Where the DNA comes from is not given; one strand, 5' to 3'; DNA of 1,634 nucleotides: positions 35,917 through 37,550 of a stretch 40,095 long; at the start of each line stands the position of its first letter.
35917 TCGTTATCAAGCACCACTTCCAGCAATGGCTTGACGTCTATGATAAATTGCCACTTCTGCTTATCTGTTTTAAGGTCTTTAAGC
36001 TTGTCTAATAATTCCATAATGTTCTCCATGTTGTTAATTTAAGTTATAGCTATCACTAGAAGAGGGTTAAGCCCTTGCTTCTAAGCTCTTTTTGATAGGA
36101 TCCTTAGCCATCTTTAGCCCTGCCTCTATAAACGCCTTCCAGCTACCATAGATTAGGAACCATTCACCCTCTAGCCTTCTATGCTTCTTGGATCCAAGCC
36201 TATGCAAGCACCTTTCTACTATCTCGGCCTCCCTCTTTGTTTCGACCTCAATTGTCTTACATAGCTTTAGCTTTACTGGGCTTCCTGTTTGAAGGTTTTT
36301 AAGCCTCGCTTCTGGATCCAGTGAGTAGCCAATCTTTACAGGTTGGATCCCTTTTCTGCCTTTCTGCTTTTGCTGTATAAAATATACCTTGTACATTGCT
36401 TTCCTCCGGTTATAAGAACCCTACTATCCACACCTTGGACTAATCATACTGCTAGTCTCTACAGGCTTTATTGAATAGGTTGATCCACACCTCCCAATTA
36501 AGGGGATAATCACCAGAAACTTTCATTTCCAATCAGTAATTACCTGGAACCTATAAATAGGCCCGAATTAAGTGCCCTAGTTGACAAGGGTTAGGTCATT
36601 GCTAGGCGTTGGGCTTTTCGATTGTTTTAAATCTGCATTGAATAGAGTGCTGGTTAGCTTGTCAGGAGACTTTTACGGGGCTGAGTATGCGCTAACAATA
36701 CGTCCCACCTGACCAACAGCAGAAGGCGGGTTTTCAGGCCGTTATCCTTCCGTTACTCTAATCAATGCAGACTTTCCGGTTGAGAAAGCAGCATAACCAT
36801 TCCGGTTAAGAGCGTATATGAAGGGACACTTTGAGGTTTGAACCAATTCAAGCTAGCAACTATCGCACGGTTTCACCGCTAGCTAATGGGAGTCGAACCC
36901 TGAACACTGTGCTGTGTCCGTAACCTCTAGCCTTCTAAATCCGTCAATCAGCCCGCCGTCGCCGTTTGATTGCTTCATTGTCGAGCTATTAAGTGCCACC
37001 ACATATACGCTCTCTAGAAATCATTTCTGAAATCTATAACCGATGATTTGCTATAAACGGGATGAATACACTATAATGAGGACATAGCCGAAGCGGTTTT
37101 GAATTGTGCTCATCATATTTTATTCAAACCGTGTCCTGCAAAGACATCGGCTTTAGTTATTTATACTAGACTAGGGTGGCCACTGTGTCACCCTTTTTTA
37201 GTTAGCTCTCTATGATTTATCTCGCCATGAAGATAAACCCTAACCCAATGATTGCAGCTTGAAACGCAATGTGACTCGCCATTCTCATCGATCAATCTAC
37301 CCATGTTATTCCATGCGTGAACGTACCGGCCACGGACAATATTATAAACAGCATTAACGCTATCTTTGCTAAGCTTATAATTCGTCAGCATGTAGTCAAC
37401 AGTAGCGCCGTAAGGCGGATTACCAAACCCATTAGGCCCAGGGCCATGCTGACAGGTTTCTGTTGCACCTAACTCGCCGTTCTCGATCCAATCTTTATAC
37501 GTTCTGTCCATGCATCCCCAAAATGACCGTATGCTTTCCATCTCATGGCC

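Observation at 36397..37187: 790-bp ORF-free island inside a tightly packed early operon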

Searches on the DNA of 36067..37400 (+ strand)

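Call 5: search_rna_families(source=window, start=36200, end=37400, threshold=evalue, max_evalue=10, show_alignments=4)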
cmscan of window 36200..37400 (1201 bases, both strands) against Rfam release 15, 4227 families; matches with E-value up to 10: 1.
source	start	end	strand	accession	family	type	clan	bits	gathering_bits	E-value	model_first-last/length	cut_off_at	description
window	36528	36581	-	RF02041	HOTTIP_2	Gene; lncRNA;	-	9.4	80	0.82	1-374/374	no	HOXA transcript at the distal tip, conserved region 2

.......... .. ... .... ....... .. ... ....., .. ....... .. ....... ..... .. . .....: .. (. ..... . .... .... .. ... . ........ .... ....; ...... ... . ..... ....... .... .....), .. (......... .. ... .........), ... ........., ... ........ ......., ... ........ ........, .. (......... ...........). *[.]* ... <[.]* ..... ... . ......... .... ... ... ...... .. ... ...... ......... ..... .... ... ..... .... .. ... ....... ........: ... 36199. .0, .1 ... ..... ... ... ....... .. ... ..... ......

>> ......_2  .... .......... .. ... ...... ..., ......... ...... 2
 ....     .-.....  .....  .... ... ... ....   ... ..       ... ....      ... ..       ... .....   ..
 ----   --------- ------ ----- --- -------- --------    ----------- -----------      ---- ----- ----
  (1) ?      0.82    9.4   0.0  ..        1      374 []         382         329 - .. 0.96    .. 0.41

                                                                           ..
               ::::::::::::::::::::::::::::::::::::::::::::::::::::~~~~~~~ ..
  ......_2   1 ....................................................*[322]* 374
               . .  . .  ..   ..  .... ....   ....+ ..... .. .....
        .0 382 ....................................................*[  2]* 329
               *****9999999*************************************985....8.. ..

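Call 6: search_dna_similar(query=window:36300-37300:+, collection=phages, mode=distant, max_rows=30)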
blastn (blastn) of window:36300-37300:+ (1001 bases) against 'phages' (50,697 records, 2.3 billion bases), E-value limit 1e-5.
No match.

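Call 31: search_rna_families(sources=[L004, L005, L006, L007], threshold=evalue, max_evalue=5, show_alignments=3)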
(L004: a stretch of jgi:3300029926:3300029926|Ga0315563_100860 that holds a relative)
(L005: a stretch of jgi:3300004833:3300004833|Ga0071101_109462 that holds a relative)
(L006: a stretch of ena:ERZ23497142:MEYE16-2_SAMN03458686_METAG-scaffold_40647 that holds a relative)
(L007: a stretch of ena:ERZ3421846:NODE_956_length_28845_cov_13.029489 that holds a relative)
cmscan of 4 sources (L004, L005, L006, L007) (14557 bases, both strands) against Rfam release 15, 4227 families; matches with E-value up to 5: 1.
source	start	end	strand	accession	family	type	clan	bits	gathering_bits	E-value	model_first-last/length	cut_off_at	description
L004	2503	2593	+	RF04053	mir-95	Gene; miRNA;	-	27.8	67.5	0.076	1-79/79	no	mir-95 microRNA precursor family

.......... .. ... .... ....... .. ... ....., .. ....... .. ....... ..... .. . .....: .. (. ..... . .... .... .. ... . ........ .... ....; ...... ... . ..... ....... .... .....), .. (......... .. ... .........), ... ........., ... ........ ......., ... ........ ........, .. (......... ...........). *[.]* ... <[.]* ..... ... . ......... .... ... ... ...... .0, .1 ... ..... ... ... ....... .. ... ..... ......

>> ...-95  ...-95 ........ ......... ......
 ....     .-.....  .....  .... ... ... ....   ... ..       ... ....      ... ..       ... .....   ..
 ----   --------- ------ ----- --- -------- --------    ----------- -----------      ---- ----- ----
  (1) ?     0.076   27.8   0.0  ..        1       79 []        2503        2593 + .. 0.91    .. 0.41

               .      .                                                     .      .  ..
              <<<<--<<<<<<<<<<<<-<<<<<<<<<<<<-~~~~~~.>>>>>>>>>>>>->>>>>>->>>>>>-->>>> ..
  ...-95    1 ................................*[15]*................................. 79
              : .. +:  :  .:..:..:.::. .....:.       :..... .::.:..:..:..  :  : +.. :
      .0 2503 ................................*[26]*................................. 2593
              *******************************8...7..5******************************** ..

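Call 64: build_rna_model(alignment_id=A3, structure=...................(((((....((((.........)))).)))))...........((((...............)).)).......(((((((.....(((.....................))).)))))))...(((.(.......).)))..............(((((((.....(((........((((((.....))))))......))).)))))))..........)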
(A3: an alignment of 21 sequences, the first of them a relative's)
Model R1 built from alignment A3 (21 sequences, 241 columns); structure: as given.
model positions 206; base pairs 43; branch points 4; effective number of sequences 1.74; information 0.59 bits per position. Calibrated on 0.2 Mb of random sequence (short: E-values are rough).
structure used (alignment columns):
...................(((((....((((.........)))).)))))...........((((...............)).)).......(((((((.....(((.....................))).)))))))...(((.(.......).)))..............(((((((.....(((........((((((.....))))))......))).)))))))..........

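Call 65: search_with_rna_model(model_id=R1, source=window, max_evalue=1, show_alignments=1)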
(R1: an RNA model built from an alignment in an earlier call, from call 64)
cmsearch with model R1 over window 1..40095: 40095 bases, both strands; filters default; matches with E-value up to 1: 1.
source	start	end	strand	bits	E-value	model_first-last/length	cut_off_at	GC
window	36414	36623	-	138.6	2.8e-41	1-206/206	no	0.42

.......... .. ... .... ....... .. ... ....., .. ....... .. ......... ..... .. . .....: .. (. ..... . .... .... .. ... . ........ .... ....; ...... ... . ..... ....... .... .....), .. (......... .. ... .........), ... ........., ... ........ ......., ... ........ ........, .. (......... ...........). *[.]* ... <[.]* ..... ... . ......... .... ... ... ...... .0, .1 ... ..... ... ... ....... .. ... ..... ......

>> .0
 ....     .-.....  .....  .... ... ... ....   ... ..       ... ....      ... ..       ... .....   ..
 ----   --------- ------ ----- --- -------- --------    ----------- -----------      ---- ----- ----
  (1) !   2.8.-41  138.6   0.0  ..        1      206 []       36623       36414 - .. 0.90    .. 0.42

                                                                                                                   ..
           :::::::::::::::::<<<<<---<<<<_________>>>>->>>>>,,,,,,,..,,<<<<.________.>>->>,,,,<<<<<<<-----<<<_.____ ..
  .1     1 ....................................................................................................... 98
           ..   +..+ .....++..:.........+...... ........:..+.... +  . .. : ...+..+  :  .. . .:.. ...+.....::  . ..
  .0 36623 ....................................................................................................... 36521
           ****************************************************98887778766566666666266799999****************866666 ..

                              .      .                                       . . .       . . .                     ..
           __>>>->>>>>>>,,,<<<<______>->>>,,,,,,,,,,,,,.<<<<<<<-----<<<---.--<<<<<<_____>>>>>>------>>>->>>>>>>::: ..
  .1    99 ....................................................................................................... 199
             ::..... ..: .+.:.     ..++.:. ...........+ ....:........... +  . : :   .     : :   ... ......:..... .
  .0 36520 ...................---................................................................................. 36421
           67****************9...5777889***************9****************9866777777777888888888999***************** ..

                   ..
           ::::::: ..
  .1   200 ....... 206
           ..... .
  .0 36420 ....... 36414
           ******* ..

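Call 84: search_with_rna_model(model_id=R1, sources=[window, L004, L005, L006, L007, L008, L009, L010, L011, L012, L014, L015, L016, L017, L018, L019, L020, L021, L022, L023, L024, L025, L026, L027, L028, L029, L030, L031, L032, L033, L034, L035, L036, L037, L038, L039, L040, L041, L001, L013], max_evalue=0.01, make_alignment=true)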
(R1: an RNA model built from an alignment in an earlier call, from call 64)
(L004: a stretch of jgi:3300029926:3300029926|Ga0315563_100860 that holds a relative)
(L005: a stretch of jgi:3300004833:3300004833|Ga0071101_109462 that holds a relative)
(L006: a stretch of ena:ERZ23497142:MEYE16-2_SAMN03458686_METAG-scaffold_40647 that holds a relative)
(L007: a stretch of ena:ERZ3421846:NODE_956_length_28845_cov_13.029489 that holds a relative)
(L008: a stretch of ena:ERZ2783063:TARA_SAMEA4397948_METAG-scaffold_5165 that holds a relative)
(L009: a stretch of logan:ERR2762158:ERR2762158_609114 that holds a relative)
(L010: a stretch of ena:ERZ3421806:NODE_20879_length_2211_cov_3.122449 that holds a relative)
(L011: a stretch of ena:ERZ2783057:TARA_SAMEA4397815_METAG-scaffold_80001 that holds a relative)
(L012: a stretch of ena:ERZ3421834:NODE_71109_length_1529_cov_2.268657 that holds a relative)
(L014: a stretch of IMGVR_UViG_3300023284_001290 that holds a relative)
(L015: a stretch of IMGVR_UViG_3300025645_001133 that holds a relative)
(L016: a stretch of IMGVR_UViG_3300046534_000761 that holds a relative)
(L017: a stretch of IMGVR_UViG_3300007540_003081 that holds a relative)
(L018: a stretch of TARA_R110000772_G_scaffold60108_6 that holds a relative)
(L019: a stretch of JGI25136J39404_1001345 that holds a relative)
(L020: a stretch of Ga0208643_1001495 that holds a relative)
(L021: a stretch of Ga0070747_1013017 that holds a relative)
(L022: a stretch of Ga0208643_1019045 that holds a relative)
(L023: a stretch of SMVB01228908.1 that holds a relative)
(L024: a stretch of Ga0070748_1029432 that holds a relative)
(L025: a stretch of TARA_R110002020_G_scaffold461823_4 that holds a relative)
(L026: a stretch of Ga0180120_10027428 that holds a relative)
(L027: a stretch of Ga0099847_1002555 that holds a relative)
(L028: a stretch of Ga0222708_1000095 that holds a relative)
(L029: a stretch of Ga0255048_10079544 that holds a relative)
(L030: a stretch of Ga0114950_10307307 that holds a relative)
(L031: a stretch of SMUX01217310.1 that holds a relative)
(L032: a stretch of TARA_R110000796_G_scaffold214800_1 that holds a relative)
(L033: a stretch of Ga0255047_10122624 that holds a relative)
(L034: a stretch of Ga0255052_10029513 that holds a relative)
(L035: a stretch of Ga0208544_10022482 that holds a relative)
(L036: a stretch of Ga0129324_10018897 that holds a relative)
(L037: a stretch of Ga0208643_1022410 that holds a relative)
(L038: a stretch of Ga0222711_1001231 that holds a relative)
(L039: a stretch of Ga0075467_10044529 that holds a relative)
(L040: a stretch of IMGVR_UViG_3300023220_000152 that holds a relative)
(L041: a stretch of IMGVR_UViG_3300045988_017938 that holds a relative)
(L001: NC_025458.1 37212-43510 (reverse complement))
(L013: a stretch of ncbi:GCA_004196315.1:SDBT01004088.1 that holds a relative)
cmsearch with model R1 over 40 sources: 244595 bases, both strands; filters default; matches with E-value up to 0.01: 37.
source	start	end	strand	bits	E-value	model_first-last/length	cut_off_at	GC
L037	1022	1227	+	223.9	1.4e-66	1-206/206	no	0.41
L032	5233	5439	-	223.4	1.9e-66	1-206/206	no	0.41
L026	79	284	+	223.4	2e-66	1-206/206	no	0.43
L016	3968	4174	-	222.4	3.9e-66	1-206/206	no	0.41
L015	7028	7233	+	222.3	4.1e-66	1-206/206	no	0.41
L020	7028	7233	+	222.3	4.1e-66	1-206/206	no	0.41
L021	187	392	+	222.3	4.1e-66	1-206/206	no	0.41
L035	2311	2515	+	222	5.1e-66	1-206/206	no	0.42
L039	166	370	+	222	5.1e-66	1-206/206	no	0.42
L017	382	586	+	221.9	5.4e-66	1-206/206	no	0.42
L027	382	586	+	221.9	5.4e-66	1-206/206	no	0.42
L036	1189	1393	-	221.9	5.6e-66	1-206/206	no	0.42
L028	2867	3068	-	207.2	1.7e-61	1-206/206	no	0.43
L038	4229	4430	+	207.2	1.7e-61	1-206/206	no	0.43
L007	3779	3979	+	203.5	2.4e-60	1-206/206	no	0.43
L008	684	884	+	203.5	2.4e-60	1-206/206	no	0.43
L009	505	705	+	203.5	2.4e-60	1-206/206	no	0.43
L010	1291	1491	+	203.5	2.4e-60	1-206/206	no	0.43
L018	2115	2315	-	203.5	2.4e-60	1-206/206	no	0.43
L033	647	854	-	202.3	5.5e-60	1-206/206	no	0.42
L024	2077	2260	-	201.7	8.6e-60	22-206/206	5'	0.42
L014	2072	2276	+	200.7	1.7e-59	1-206/206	no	0.45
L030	753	959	-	199.9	2.9e-59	1-206/206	no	0.43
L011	170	370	+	199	5.8e-59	1-206/206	no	0.43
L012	76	276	+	199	5.8e-59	1-206/206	no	0.43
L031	3372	3576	-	197.8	1.3e-58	1-206/206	no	0.43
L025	5488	5686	+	192.2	6.7e-57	1-206/206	no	0.47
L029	895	1098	+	186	5.2e-55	1-206/206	no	0.45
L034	1804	2007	-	186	5.2e-55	1-206/206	no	0.45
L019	15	218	-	184.1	2.1e-54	1-206/206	no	0.45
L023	137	343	+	182.2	7.8e-54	1-206/206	no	0.44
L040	789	1004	+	162.6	7.6e-48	1-206/206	no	0.49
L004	134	358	+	136.4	7.9e-40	1-206/206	no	0.44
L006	90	314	+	136.4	7.9e-40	1-206/206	no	0.44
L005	746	970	+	136.3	8.5e-40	1-206/206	no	0.44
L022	2332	2433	-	106.7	1e-30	106-206/206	5'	0.38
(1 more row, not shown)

Alignment A4: 37 matches aligned to the model, 251 columns, each read 5' to 3' on its own strand. Consensus structure (alignment columns), stored with it:
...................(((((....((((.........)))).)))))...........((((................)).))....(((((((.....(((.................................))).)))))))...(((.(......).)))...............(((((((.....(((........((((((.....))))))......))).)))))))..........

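Call 94: search_with_rna_model(model_id=R1, sources=[L042, L043, L044, L045, L046, L047, L048, L049, L050, L051, L052, L053, L054, L055], max_evalue=1)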
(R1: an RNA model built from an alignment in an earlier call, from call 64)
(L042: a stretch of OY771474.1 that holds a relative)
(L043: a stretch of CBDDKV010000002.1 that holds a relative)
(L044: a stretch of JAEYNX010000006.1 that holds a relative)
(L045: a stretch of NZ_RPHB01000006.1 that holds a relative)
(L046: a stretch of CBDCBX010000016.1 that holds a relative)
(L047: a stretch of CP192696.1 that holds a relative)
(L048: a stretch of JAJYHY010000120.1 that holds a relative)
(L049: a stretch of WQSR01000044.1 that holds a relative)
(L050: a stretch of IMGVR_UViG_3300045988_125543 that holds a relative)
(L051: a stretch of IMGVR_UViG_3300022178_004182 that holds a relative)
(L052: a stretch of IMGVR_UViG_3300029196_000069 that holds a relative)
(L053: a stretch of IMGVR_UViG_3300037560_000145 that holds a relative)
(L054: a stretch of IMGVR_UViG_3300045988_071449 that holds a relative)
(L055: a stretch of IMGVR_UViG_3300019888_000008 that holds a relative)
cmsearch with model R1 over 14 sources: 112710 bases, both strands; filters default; matches with E-value up to 1: 2.
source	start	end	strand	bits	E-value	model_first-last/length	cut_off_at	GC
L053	54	255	-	158.1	8.4e-47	1-206/206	no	0.46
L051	5660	5868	+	155.2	6.7e-46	1-206/206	no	0.44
